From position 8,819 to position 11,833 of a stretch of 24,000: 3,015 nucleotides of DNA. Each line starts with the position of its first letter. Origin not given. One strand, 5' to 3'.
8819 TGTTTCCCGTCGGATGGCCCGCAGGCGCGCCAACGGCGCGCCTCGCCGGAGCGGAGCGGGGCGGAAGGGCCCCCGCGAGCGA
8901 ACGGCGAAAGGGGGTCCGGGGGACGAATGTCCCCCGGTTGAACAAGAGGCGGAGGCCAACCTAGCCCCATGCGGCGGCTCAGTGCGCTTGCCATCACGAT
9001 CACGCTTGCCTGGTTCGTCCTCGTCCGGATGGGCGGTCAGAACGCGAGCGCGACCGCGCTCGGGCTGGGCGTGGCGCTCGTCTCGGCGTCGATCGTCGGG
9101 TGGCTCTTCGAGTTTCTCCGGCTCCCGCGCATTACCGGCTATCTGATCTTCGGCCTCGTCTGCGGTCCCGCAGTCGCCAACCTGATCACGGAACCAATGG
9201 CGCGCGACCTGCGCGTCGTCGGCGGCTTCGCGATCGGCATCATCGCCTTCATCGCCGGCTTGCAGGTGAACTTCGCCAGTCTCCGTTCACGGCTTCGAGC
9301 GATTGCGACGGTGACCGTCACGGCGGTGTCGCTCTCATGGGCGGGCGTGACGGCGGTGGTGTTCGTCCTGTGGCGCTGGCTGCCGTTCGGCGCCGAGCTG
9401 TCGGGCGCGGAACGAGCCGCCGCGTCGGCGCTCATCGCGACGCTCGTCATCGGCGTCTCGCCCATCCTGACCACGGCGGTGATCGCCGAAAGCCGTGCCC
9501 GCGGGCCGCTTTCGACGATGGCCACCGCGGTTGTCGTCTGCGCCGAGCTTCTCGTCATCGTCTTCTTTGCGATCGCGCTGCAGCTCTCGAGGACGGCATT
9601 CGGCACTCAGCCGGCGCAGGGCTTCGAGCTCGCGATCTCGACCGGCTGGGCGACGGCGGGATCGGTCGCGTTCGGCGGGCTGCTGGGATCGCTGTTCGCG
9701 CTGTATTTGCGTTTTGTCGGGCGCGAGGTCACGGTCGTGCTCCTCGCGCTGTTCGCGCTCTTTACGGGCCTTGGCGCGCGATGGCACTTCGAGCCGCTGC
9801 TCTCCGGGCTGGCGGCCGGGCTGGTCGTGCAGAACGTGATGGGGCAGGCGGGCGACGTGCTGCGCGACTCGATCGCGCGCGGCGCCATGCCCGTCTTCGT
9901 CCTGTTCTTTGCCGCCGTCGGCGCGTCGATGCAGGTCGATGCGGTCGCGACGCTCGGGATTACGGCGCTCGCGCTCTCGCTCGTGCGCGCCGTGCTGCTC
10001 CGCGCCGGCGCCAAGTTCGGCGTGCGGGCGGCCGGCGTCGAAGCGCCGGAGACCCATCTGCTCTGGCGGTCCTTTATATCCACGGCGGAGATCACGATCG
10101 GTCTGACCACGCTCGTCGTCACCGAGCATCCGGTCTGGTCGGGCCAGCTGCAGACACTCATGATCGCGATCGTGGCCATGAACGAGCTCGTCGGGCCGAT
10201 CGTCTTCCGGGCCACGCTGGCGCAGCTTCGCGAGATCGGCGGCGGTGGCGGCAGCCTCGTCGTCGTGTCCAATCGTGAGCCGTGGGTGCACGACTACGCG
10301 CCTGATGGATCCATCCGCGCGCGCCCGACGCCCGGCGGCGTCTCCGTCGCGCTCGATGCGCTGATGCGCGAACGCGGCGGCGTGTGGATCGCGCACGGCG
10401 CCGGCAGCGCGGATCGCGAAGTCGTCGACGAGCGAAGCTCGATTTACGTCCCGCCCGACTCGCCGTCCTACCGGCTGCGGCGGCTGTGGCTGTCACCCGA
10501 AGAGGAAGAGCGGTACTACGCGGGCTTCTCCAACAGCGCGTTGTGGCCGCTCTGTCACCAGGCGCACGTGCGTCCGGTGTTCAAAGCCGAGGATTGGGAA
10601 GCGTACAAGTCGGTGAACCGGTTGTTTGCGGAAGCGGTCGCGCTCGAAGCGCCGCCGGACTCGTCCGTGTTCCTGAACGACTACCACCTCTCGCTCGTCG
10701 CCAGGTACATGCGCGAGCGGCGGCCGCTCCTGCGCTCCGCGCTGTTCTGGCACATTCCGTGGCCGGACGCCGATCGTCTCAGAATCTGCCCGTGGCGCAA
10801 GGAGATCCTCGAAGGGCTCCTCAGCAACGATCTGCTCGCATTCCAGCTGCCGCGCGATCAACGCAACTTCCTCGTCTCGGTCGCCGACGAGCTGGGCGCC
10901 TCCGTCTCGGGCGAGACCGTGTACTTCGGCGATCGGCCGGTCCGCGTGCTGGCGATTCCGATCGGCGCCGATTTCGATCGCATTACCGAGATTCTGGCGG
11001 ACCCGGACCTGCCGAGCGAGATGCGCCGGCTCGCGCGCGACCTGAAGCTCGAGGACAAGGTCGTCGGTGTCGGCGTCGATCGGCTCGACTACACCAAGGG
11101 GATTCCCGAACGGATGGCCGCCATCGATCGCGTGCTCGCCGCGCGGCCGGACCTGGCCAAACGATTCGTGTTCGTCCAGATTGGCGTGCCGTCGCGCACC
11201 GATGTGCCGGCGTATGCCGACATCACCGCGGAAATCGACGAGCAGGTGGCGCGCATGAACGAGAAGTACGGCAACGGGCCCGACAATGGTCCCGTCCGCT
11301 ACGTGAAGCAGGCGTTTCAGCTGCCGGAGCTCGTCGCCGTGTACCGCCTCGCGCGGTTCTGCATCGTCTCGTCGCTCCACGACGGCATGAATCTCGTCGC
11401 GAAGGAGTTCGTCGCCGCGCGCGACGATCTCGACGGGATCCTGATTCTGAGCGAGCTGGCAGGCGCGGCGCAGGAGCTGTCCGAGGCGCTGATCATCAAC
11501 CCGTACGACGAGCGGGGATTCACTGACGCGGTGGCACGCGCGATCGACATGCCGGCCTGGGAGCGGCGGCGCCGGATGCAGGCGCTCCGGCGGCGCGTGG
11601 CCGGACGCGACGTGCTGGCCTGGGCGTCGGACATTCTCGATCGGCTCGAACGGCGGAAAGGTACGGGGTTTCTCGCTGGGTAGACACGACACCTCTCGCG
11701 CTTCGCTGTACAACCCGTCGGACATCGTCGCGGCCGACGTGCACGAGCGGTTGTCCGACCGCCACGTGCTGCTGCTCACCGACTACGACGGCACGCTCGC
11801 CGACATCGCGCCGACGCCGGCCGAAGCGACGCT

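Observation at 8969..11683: Antiporter-like polytopic membrane domain fused to an intact trehalose-6-phosphate synthase, next to a stand-alone paralog and otsB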

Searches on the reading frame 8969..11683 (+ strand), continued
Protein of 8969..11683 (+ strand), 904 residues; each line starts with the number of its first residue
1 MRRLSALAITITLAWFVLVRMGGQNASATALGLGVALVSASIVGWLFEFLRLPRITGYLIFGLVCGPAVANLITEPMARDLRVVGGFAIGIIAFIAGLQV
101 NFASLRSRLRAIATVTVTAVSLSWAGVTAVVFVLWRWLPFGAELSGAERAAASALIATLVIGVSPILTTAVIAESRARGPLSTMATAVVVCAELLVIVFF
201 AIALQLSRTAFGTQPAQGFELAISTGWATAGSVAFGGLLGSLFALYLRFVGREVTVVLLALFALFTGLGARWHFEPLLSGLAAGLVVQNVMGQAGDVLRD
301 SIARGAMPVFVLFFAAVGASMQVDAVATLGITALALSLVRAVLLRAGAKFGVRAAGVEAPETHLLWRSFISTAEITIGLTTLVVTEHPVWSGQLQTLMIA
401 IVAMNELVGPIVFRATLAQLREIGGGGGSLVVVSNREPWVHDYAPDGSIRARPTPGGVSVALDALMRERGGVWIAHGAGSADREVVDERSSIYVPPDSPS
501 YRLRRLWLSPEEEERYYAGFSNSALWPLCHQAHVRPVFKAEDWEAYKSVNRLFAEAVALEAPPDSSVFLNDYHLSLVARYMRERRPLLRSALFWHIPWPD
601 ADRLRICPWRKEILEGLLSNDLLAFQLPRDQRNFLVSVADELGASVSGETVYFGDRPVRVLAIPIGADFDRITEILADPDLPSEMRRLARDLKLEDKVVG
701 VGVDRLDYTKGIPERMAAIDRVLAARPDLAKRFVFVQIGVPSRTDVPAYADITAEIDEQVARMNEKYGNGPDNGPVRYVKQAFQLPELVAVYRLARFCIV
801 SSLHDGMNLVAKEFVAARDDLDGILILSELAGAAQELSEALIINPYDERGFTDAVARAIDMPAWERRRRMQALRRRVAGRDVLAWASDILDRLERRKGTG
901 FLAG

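Call 49: fold_search(model_id=the predicted structure, library=pdb)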
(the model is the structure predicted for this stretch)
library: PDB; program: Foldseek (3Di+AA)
matches with E <= 10: 1131; with E <= 0.001: 288
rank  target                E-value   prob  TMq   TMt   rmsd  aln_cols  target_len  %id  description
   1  5jio                  1.5e-29  1.00  0.46  0.85   3.5       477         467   37  Structure of Mycobacterium thermoresistibile trehalose-6-phosphate synthase ternary complex with ADP and Glucose-6-phosp (released 2017-05-10)
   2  5l3k_E                2.1e-29  1.00  0.45  0.85   3.5       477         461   37  Structure of Mycobacterium thermoresistibile trehalose-6-phosphate synthase in a ternary complex with ADP and fructose (released 2017-06-07)
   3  5l3k_B                5.7e-29  1.00  0.45  0.86   3.4       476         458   38  Structure of Mycobacterium thermoresistibile trehalose-6-phosphate synthase in a ternary complex with ADP and fructose (released 2017-06-07)
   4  5l3k_H                6.8e-29  1.00  0.45  0.86   3.8       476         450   36  Structure of Mycobacterium thermoresistibile trehalose-6-phosphate synthase in a ternary complex with ADP and fructose (released 2017-06-07)
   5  5l3k_D                7.7e-29  1.00  0.46  0.86   3.4       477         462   38  Structure of Mycobacterium thermoresistibile trehalose-6-phosphate synthase in a ternary complex with ADP and fructose (released 2017-06-07)
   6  5k41                  1.1e-28  1.00  0.46  0.87   3.2       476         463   37  Structure of Mycobacterium thermoresistibile trehalose-6-phosphate synthase in a complex with ADP-glucose. (released 2017-06-21)
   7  5k44_A                3.7e-28  1.00  0.46  0.87   3.3       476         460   37  Structure of Mycobacterium thermoresistibile trehalose-6-phosphate synthase in a complex with Trehalose-6-phosphate. (released 2017-06-21)
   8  5jij                  7.1e-28  1.00  0.46  0.87   3.4       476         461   37  Structure of Mycobacterium thermoresistibile trehalose-6-phosphate synthase (APO form). (released 2017-05-10)
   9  5hut_A                9.9e-28  1.00  0.46  0.86   3.7       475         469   32  Structure of Candida albicans trehalose-6-phosphate synthase in complex with UDP-glucose (released 2017-05-03)
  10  5l3k_F                1.2e-27  1.00  0.45  0.85   3.7       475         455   37  Structure of Mycobacterium thermoresistibile trehalose-6-phosphate synthase in a ternary complex with ADP and fructose (released 2017-06-07)
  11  6jbr_A                1.3e-27  1.00  0.46  0.85   3.8       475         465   34  Tps1/UDP/T6P complex (released 2019-12-04)
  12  5hvl_B                2.1e-27  1.00  0.46  0.86   3.6       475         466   32  Structure of Candida albicans trehalose-6-phosphate synthase in complex with UDP and validoxylamine A (released 2017-05-03)
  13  5l3k_A                2.1e-27  1.00  0.44  0.85   3.7       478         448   37  Structure of Mycobacterium thermoresistibile trehalose-6-phosphate synthase in a ternary complex with ADP and fructose (released 2017-06-07)
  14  5hvo_A                3.2e-27  1.00  0.46  0.87   3.3       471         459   31  Structure of Aspergillus fumigatus trehalose-6-phosphate synthase B in complex with UDP and validoxylamine A (released 2017-05-03)
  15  5hvl_A                3.7e-27  1.00  0.47  0.87   3.5       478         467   32  Structure of Candida albicans trehalose-6-phosphate synthase in complex with UDP and validoxylamine A (released 2017-05-03)
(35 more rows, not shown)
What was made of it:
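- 10256..11650 (+): GT20 / OtsA trehalose-6-phosphate synthase domain, residues 430-894, with a complete active site. The model matches OtsA structures at TM-score 0.85-0.87 (call 49).
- On GT20 / OtsA trehalose-6-phosphate synthase: The AlphaFold model matches OtsA/Tps1 structures at TM-scores of 0.85-0.87 normalised to target, probability 1.0 (call 49).
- The GT-B fold matches OtsA structures (call 49).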

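Call 92: list_cluster_members(proteins=[window:8969-11683:+, window:7593-8783:+, P0246])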
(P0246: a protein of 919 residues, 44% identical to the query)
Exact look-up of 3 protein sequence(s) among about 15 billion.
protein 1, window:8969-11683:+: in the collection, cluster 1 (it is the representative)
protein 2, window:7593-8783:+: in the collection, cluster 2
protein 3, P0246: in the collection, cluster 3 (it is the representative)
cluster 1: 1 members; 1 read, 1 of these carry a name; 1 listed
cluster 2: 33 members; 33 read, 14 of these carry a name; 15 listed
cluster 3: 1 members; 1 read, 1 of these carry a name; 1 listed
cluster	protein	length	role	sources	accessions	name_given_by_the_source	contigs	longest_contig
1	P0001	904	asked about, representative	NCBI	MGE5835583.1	MAG: trehalose-6-phosphate synthase [Acidobacteriota bacterium]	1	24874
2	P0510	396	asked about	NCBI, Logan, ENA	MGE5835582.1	MAG: hypothetical protein ACM4AI_13950 [Acidobacteriota bacterium]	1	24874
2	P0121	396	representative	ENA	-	-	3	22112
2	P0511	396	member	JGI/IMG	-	hypothetical protein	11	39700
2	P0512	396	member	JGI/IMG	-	hypothetical protein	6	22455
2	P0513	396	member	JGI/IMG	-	hypothetical protein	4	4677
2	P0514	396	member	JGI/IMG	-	hypothetical protein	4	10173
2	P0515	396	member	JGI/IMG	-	hypothetical protein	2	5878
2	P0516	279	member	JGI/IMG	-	hypothetical protein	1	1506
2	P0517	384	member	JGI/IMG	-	hypothetical protein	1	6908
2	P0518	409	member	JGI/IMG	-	hypothetical protein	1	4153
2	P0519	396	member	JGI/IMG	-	hypothetical protein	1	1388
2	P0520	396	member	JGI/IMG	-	hypothetical protein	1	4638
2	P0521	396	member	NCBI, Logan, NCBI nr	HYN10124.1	MAG TPA: hypothetical protein VES67_22250 [Vicinamibacterales bacterium] | hypothetical protein [Vicinamibacterales bacterium]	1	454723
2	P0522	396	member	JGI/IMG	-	hypothetical protein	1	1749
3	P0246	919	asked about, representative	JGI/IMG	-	trehalose 6-phosphate synthase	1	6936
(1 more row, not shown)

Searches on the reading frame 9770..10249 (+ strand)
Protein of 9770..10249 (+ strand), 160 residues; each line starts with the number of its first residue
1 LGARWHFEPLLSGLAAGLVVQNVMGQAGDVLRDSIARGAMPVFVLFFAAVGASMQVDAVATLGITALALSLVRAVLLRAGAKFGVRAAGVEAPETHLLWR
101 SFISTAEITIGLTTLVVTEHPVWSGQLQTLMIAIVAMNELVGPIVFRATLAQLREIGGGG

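Call 43: search_solved_structures(query=A4, max_evalue=10, show_alignments=5)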
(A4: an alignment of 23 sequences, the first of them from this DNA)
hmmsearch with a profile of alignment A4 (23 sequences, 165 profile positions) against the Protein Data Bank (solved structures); distinct sequences matched with E-value up to 10: 3.
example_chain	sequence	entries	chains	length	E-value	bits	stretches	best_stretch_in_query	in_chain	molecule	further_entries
8vrd_P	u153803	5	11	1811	0.0046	19.8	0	79-111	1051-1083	TUBGCP6 protein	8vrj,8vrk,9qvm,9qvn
6v6c_L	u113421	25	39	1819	0.0046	19.7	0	79-111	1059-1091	Gamma-tubulin complex component 6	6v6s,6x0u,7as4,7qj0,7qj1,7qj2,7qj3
3pft_A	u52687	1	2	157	0.2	14.4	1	74-150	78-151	Flavin reductase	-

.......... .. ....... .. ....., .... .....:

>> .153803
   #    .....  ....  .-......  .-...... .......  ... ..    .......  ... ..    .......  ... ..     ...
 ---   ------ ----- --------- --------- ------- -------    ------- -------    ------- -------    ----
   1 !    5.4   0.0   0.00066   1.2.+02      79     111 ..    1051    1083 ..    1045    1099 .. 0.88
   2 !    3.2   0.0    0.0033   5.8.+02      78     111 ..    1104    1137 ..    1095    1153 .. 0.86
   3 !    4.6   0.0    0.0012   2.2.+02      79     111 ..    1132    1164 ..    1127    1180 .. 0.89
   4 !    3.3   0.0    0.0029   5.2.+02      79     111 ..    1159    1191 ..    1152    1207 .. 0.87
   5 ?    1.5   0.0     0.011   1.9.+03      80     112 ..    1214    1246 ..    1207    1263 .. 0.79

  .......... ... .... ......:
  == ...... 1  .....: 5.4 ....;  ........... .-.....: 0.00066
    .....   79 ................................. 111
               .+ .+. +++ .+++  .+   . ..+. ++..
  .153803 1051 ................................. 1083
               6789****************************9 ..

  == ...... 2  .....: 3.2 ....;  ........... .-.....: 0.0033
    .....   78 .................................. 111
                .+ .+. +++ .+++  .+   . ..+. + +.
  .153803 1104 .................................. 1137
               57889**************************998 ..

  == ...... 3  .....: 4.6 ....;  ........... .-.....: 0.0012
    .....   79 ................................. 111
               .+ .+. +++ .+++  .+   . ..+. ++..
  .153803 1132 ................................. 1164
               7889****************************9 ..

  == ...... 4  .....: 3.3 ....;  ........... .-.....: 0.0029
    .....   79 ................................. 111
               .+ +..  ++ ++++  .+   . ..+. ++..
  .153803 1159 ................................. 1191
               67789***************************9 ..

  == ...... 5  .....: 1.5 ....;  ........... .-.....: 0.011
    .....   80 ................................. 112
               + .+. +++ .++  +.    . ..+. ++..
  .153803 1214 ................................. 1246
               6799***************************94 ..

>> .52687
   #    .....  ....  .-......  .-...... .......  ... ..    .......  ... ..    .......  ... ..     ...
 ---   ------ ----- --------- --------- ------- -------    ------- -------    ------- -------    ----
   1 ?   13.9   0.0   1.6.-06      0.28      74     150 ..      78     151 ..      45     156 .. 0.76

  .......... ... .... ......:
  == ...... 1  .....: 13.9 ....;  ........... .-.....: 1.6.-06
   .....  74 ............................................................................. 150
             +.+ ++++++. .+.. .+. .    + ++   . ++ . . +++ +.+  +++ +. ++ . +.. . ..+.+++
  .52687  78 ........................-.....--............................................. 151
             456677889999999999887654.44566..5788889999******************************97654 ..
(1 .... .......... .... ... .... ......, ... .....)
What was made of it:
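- On CPA superfamily (Na_H_Exchanger, NhaA fold): fused domain: A residue-level alignment to NapA K305 or KefC K307 was not obtained, because the sub-profile search failed (call 43).
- I could not obtain a residue-level alignment of R340 to NapA K305 or KefC K307 (call 43).
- Tried and rejected: A profile of the C-terminal half of the membrane domain, meant to align R340 with NapA K305 or KefC K307, gave only spurious hits (call 43).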

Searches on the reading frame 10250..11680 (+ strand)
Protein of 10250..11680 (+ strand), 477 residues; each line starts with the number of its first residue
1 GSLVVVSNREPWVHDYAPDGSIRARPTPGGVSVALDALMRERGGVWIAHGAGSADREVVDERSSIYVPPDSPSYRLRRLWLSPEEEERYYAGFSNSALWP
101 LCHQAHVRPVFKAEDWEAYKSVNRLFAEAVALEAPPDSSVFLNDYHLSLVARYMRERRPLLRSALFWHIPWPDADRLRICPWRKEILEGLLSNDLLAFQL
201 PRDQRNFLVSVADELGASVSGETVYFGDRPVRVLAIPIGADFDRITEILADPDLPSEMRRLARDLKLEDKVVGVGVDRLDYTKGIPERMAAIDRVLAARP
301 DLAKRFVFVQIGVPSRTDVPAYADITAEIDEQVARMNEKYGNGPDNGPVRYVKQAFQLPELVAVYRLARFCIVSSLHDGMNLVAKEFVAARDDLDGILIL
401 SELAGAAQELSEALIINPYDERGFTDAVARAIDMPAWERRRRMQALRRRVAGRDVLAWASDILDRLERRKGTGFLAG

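Call 25: search_solved_structures(query=window:10250-11680:+, max_evalue=1e-20, show_alignments=2)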
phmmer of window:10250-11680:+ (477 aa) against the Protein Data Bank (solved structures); distinct sequences matched with E-value up to 1e-20: 23.
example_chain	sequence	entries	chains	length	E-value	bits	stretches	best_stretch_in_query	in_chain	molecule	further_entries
5jij_A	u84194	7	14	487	4.3e-88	299.2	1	3-468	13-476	Alpha,alpha-trehalose-phosphate synthase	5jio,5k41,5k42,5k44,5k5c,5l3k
6jbi_A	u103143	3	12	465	8.1e-79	268.7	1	3-467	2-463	Trehalose-6-phosphate synthase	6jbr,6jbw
5hvm_A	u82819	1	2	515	5.6e-75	256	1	3-468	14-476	Alpha,alpha-trehalose-phosphate synthase (UDP-forming)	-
5hvo_A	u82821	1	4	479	8.3e-74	252.1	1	3-461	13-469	Alpha,alpha-trehalose-phosphate synthase (UDP-forming)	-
5hut_A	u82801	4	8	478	9.3e-74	252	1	1-446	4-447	Alpha,alpha-trehalose-phosphate synthase [UDP-forming]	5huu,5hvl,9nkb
9niq_A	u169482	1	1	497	1.1e-73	251.8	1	1-446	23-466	Alpha,alpha-trehalose-phosphate synthase [UDP-forming]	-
5huv_A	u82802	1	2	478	1.6e-73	251.2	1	1-446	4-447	Alpha,alpha-trehalose-phosphate synthase [UDP-forming]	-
8fhw_A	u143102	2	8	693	1.5e-72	248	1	159-471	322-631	Alpha,alpha-trehalose-phosphate synthase (UDP-forming)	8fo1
5tvg_A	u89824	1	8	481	8.4e-72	245.5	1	24-462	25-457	Alpha,alpha-trehalose-phosphate synthase (UDP-forming)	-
5uof_A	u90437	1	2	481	1.1e-68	235.2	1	24-462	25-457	Alpha,alpha-trehalose-phosphate synthase (UDP-forming)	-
5v0t_A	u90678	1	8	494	4.7e-68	233.2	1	23-467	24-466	Alpha,alpha-trehalose-phosphate synthase (UDP-forming)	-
5hxa_A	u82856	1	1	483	7.7e-66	225.9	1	23-463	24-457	Alpha,alpha-trehalose-phosphate synthase (UDP-forming)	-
1gz5_A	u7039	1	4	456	7.1e-62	212.8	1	26-463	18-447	ALPHA-TREHALOSE-PHOSPHATE SYNTHASE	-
6jak_A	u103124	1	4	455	7.2e-62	212.8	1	26-463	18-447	Trehalose-6-phosphate synthase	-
2wtx_A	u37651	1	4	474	7.6e-62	212.7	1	26-463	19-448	ALPHA, ALPHA-TREHALOSE-PHOSPHATE SYNTHASE [UDP-FORMING]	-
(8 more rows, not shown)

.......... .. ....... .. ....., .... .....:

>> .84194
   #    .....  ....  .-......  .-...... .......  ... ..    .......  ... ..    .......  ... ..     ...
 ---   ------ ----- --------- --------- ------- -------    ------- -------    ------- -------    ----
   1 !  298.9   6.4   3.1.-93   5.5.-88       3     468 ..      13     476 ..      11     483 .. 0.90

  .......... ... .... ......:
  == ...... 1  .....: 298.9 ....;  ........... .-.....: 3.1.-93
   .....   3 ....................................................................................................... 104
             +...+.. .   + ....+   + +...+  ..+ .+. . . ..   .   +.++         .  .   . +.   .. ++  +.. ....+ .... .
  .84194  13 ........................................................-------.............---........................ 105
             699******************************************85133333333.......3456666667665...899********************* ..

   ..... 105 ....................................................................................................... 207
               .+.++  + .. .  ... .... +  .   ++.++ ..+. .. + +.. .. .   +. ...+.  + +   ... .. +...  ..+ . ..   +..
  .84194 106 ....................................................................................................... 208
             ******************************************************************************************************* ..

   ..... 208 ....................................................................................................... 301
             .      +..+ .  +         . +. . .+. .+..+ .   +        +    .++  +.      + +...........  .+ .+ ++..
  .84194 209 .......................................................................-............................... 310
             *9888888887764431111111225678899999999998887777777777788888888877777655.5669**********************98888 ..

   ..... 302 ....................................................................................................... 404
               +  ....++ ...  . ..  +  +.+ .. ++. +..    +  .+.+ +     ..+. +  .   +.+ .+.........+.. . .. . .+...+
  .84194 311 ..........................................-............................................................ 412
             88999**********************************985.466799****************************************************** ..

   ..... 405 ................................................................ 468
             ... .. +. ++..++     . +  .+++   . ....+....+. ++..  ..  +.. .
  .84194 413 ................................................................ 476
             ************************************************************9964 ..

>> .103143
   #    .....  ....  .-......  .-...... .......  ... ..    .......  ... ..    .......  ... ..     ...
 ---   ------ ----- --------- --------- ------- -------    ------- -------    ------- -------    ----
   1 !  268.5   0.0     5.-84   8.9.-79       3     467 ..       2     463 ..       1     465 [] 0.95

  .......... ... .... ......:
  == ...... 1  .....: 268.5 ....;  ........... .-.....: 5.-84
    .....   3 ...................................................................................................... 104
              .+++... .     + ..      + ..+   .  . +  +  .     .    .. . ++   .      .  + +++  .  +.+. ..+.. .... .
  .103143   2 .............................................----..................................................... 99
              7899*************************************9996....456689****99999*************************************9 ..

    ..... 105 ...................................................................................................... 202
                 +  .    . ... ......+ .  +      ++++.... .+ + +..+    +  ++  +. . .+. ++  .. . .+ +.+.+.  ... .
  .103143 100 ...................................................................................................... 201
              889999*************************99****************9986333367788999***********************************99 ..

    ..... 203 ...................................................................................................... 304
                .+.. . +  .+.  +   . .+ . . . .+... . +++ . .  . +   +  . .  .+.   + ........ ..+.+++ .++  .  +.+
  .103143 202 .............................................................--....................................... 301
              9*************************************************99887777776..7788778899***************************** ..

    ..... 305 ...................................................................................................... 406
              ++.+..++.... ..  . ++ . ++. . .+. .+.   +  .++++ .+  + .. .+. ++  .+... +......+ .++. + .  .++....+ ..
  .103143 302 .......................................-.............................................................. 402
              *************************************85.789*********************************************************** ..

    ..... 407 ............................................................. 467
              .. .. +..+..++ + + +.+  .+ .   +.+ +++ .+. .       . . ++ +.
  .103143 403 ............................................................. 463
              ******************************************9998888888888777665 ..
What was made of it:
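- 10256..11650 (+): Best solved relative is 5jij, E 4e-88 (call 25).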
